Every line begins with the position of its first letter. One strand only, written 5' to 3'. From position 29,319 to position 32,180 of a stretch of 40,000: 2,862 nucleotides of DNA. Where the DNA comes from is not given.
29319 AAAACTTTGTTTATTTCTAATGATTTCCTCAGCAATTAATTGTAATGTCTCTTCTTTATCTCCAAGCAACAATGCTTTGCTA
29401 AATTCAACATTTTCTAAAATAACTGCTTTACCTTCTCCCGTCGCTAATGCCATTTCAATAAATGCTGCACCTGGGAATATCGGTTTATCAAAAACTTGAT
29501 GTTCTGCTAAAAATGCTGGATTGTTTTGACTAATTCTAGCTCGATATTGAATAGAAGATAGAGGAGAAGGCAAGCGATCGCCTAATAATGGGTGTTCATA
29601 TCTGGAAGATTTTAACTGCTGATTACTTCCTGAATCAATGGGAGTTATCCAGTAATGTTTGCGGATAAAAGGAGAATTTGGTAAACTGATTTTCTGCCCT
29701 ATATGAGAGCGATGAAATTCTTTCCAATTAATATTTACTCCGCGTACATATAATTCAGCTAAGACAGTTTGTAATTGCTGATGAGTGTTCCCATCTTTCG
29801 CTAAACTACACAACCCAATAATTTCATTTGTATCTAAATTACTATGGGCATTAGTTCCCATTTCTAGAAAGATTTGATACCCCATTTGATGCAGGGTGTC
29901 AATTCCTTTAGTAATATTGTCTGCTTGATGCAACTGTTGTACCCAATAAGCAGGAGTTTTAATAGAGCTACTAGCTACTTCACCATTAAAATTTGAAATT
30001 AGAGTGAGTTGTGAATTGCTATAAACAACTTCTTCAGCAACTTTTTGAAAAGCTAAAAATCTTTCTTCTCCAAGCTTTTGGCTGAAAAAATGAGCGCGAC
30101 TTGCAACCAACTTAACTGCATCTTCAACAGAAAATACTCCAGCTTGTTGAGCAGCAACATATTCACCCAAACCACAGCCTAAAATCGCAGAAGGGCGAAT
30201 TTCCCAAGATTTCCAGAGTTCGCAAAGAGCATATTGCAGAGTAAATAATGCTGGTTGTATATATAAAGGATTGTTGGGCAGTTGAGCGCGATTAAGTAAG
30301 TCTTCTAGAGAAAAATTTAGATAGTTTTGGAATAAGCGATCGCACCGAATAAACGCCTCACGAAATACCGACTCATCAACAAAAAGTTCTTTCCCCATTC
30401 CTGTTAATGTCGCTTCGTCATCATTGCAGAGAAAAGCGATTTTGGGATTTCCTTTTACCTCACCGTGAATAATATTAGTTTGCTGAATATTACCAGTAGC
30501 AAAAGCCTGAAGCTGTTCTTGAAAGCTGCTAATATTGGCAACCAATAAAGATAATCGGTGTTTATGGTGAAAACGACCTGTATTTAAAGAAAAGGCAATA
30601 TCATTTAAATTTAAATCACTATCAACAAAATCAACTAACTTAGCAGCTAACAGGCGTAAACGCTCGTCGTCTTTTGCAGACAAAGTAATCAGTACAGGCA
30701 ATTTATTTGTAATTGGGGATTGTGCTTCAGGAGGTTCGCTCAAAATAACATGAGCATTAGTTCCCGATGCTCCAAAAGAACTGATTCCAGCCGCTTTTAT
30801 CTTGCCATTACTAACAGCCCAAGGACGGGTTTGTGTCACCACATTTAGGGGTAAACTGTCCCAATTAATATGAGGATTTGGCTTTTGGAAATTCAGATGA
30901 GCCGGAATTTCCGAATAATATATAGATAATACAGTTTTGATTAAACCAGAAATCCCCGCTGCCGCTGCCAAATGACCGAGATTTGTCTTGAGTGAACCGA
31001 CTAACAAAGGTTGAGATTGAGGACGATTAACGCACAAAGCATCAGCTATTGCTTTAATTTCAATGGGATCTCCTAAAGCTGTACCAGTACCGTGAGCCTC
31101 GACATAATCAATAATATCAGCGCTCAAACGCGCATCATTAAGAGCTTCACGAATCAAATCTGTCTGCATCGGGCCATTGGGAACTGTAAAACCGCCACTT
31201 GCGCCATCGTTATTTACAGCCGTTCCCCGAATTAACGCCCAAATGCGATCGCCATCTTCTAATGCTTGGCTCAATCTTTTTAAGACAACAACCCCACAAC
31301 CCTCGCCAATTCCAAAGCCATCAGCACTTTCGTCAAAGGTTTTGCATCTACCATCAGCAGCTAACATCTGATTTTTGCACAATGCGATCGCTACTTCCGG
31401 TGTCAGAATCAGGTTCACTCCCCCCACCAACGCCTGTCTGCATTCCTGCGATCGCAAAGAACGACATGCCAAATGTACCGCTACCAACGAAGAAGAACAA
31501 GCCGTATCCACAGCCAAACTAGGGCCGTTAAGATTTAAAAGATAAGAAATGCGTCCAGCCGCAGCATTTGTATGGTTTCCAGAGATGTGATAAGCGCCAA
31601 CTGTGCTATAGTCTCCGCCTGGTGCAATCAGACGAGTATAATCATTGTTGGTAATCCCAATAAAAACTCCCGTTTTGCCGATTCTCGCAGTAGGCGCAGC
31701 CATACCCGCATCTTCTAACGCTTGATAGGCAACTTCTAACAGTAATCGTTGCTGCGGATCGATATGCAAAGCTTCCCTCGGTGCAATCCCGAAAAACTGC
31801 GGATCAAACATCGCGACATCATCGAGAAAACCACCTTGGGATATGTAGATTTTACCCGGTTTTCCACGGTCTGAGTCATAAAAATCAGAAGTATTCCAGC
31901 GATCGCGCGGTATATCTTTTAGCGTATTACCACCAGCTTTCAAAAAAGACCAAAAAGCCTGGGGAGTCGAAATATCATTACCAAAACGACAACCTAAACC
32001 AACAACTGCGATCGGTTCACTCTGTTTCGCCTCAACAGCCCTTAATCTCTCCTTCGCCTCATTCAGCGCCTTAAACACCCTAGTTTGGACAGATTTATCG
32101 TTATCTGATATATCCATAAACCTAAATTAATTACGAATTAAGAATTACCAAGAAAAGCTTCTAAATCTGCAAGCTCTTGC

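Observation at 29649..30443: McyD module-1 acyltransferase is catalytically gutted while the ORF stays intact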

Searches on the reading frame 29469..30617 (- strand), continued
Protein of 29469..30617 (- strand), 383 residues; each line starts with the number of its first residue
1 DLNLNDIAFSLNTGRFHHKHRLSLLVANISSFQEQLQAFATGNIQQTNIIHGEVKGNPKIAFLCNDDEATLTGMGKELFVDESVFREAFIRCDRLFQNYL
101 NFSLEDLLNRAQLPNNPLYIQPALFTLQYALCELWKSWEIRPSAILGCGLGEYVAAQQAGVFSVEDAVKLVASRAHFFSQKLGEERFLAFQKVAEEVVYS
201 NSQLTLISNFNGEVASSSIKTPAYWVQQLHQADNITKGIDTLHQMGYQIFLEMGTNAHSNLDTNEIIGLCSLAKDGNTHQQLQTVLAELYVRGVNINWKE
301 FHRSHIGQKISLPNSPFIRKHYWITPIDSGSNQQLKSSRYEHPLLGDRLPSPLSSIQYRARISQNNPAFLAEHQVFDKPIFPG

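Call 48: fold_search(model_id=the predicted structure, library=pdb)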
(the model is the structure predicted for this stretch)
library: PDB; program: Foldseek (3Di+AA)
matches with E <= 10: 697; with E <= 0.001: 240
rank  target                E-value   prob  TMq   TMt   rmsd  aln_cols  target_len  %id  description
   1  4mz0_A                1.6e-22  1.00  0.76  0.33   3.5       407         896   29  Structure of a ketosynthase-acyltransferase di-domain from module CurL of the curacin A polyketide synthase (released 2014-01-29)
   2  6iyo_A                1.6e-19  1.00  0.68  0.62   8.8       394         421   24  Crystal Structure of the acyltransferase domain from the second module of the salinomycin polyketide synthase (released 2019-07-10)
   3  4qbu                  2.2e-19  1.00  0.72  0.63   3.6       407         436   21  Structure of the Acyl Transferase domain of ZmaA (released 2014-11-05)
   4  6iyo_B                1.4e-18  1.00  0.68  0.63   7.9       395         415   24  Crystal Structure of the acyltransferase domain from the second module of the salinomycin polyketide synthase (released 2019-07-10)
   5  8g4u_C                1.1e-17  1.00  0.72  0.38   5.6       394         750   22  Final ketosynthase+acyltransferase of the erythromycin modular polyketide synthase (released 2023-03-01)
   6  7s6c_A                1.2e-17  1.00  0.70  0.31   7.8       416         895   20  CryoEM structure of modular PKS holo-Lsd14 stalled at the condensation step and bound to antibody fragment 1B2, compos (released 2021-11-03)
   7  6c9u_A                1.5e-17  1.00  0.71  0.32   7.4       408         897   20  Crystal structure of [KS3][AT3] didomain from module 3 of 6-deoxyerthronolide B synthase in complex with antibody frag (released 2018-05-23)
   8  2qo3_B                1.6e-17  1.00  0.69  0.32   7.6       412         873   20  Crystal Structure of [KS3][AT3] didomain from module 3 of 6-deoxyerthronolide B synthase (released 2007-09-04)
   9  4mz0_B                1.6e-17  1.00  0.62  0.30   9.2       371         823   29  Structure of a ketosynthase-acyltransferase di-domain from module CurL of the curacin A polyketide synthase (released 2014-01-29)
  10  8jpt_C                1.7e-17  1.00  0.67  0.62   8.1       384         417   23  Crystal Structure of the acyltransferase domain from the eighth module of the spinosad polyketide synthase (released 2024-06-19)
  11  7s6b_A                1.9e-17  1.00  0.72  0.33   5.2       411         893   19  Crystal structure of modular polyketide synthase apo-Lsd14 from the Lasalocid biosynthesis pathway, trapped in the tra (released 2021-11-03)
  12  8tjp_A                2.6e-17  1.00  0.70  0.32   8.1       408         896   20  KS-AT core of 6-deoxyerythronolide B synthase (DEBS) Module 3 crosslinked with its elongation ACP partner (released 2024-07-24)
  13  7s6d_A                3.3e-17  1.00  0.70  0.32   6.0       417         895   19  CryoEM structure of modular PKS holo-Lsd14 bound to antibody fragment 1B2, composite structure (released 2021-11-03)
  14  8g4u_A                3.5e-17  1.00  0.73  0.35   6.1       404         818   21  Final ketosynthase+acyltransferase of the erythromycin modular polyketide synthase (released 2023-03-01)
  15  8jpu_A                3.5e-17  1.00  0.69  0.64   7.5       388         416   20  Crystal Structure of the acyltransferase domain from the fifth module of the tylosin polyketide synthase (released 2024-06-19)
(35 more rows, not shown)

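Call 58: search_protein_representatives(protein=window:29469-30617:-)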
Query: 383 residues. Proteins with E-value up to 0.001 (for the whole library): 32987; up to 1e-10: 21768; up to 1e-30: 4980. The best 150 are listed.
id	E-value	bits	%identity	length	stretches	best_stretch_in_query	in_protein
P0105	1.9e-220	747.8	52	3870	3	2-383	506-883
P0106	1.5e-180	616.5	33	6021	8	3-197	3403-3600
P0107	1.1e-172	590.7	37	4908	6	3-202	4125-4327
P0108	1.4e-149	514.6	34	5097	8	5-179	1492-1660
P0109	4.7e-141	486.5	29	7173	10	5-202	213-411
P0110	3.7e-136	470.5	30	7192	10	2-215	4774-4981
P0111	5.0e-136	470.0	33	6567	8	175-349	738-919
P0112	1.9e-130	451.7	29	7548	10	4-212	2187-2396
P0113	4.3e-129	447.2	31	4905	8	3-248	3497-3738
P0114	1.7e-126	438.6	33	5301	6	175-382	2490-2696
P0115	2.5e-123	428.2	30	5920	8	2-181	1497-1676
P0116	1.6e-122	425.5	33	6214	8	2-197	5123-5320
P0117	7.0e-122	423.5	38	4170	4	4-190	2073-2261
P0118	1.1e-121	422.8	31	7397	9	7-196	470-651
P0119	5.9e-121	420.4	30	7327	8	173-383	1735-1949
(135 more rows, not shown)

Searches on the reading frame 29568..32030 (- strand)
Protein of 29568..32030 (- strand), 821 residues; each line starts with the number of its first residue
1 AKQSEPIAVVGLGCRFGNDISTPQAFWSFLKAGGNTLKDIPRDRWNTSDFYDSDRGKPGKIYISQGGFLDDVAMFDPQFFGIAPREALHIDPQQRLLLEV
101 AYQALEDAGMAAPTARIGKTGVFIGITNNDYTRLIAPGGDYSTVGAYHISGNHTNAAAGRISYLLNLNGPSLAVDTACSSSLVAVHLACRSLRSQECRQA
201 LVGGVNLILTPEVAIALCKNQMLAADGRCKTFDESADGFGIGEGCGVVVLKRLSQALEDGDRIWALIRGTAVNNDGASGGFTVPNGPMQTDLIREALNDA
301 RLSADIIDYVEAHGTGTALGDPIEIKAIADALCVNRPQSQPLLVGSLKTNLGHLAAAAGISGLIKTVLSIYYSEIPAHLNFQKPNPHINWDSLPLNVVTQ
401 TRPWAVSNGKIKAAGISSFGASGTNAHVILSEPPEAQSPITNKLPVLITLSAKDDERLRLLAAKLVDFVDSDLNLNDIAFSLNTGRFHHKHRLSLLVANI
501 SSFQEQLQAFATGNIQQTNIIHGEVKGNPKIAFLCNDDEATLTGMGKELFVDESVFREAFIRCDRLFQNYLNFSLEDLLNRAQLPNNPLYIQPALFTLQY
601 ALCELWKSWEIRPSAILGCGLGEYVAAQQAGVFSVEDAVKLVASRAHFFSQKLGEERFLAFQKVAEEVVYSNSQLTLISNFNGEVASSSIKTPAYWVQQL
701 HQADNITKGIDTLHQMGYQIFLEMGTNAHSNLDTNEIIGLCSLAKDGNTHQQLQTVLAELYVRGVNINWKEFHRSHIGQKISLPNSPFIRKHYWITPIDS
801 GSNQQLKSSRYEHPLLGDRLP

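Call 76: predict_structure(alignment_id=A3)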
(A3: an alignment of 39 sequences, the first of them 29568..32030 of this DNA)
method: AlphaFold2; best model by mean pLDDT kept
length: 821 residues; sequences in the alignment: 39
mean_pLDDT: 80.0   pTM: 0.78
mean pLDDT of the five models: 80.0, 78.9, 77.2, 76.2, 73.6
residues with pLDDT >= 90: 367; 70-90: 242; 50-70: 126; < 50: 86
segments of 3 or more residues with pLDDT < 50: 55-63, 130-151, 218-234, 276-281, 799-821
pLDDT, mean of each block of 10 residues (from residue 1): 82 85 90 71 53 46 53 70 76 82 86 66 74 45 37 66 85 74 93 94 75 52 38 48 84 92 94 60 68 93 93 64 84 91 83 74 94 85 70 89 84 87 79 77 85 91 90 88 85 95 96 90 93 86 81 94 97 90 85 95 97 95 96 98 94 83 97 94 90 93 86 94 81 78 87 95 94 83 64 54 41 38 33
secondary structure, 60 per line:
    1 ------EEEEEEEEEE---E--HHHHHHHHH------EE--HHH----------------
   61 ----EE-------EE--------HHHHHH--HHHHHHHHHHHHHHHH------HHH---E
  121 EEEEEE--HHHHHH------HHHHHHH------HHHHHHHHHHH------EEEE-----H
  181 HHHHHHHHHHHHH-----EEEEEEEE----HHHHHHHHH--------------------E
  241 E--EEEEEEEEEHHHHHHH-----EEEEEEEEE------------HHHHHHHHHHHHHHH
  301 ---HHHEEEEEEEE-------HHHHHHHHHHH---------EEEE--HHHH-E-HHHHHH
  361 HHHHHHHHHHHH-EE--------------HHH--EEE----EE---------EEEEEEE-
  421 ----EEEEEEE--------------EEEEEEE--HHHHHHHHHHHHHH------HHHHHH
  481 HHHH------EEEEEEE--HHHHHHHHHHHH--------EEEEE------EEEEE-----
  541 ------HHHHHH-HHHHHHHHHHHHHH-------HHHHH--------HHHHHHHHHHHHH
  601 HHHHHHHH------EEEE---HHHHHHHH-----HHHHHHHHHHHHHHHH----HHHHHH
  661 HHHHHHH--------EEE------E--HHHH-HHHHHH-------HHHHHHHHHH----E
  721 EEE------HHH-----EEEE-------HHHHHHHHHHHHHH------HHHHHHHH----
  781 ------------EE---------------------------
elements in order (helices of 4 or more, strands of 3 or more residues): E7-16 H23-31 H84-89 H92-107 E120-126 H129-134 H141-147 H154-164 E171-174 H180-193 E199-206 H211-219 E244-252 H253-259 E265-273 H286-300 E307-314 H322-332 E342-345 H348-351 H355-372 E395-397 E413-419 E425-431 E446-452 H455-468 H475-484 E491-497 H500-511 E520-524 E531-535 H547-552 H554-567 H575-579 H588-608 E615-618 H622-629 H635-650 H655-667 E676-678 H688-691 H693-698 H706-715 E720-723 E738-741 H749-762 H769-776

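Call 78: fold_search(model_id=the predicted structure, library=pdb)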
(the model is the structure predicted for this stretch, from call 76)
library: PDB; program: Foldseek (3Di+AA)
matches with E <= 10: 1320; with E <= 0.001: 1142
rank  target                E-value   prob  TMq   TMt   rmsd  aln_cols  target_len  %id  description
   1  4mz0_A                1.1e-74  1.00  0.75  0.69   6.2       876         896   40  Structure of a ketosynthase-acyltransferase di-domain from module CurL of the curacin A polyketide synthase (released 2014-01-29)
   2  6c9u_A                2.3e-70  1.00  0.67  0.62   9.2       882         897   33  Crystal structure of [KS3][AT3] didomain from module 3 of 6-deoxyerthronolide B synthase in complex with antibody frag (released 2018-05-23)
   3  4mz0_B                3.7e-69  1.00  0.73  0.73   8.4       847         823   40  Structure of a ketosynthase-acyltransferase di-domain from module CurL of the curacin A polyketide synthase (released 2014-01-29)
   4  7s6b_A                5.7e-69  1.00  0.73  0.68   7.6       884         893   33  Crystal structure of modular polyketide synthase apo-Lsd14 from the Lasalocid biosynthesis pathway, trapped in the tra (released 2021-11-03)
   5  8tjp_A                1.1e-68  1.00  0.67  0.63   9.5       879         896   33  KS-AT core of 6-deoxyerythronolide B synthase (DEBS) Module 3 crosslinked with its elongation ACP partner (released 2024-07-24)
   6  7s6d_B                1.4e-68  1.00  0.68  0.63   8.3       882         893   33  CryoEM structure of modular PKS holo-Lsd14 bound to antibody fragment 1B2, composite structure (released 2021-11-03)
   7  7s6c_A                1.8e-68  1.00  0.66  0.62   9.0       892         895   33  CryoEM structure of modular PKS holo-Lsd14 stalled at the condensation step and bound to antibody fragment 1B2, compos (released 2021-11-03)
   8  2qo3_B                2.0e-68  1.00  0.69  0.66   9.0       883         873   33  Crystal Structure of [KS3][AT3] didomain from module 3 of 6-deoxyerthronolide B synthase (released 2007-09-04)
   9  7s6d_A                5.5e-68  1.00  0.68  0.63   7.7       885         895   33  CryoEM structure of modular PKS holo-Lsd14 bound to antibody fragment 1B2, composite structure (released 2021-11-03)
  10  7s6b_B                5.8e-68  1.00  0.70  0.66   7.7       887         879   32  Crystal structure of modular polyketide synthase apo-Lsd14 from the Lasalocid biosynthesis pathway, trapped in the tra (released 2021-11-03)
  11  8tko_B                9.4e-68  1.00  0.68  0.63   9.1       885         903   33  KS-AT core of 6-deoxyerythronolide B synthase (DEBS) Module 3 crosslinked with its translocation ACP partner of Module (released 2024-07-31)
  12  2hg4_F                3.1e-67  1.00  0.61  0.58   9.7       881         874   34  Structure of the ketosynthase-acyltransferase didomain of module 5 from DEBS. (released 2006-07-11)
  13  8tpw_B                3.4e-67  1.00  0.68  0.63   8.4       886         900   33  Crosslinked 6-deoxyerythronolide B synthase (DEBS) Module 3 in complex with antibody fragment 1B2: cis-oriented 1B2 an (released 2024-08-07)
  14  2hg4_E                6.6e-67  1.00  0.61  0.58  10.0       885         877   34  Structure of the ketosynthase-acyltransferase didomain of module 5 from DEBS. (released 2006-07-11)
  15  2hg4_D                1.1e-66  1.00  0.63  0.60   9.5       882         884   34  Structure of the ketosynthase-acyltransferase didomain of module 5 from DEBS. (released 2006-07-11)
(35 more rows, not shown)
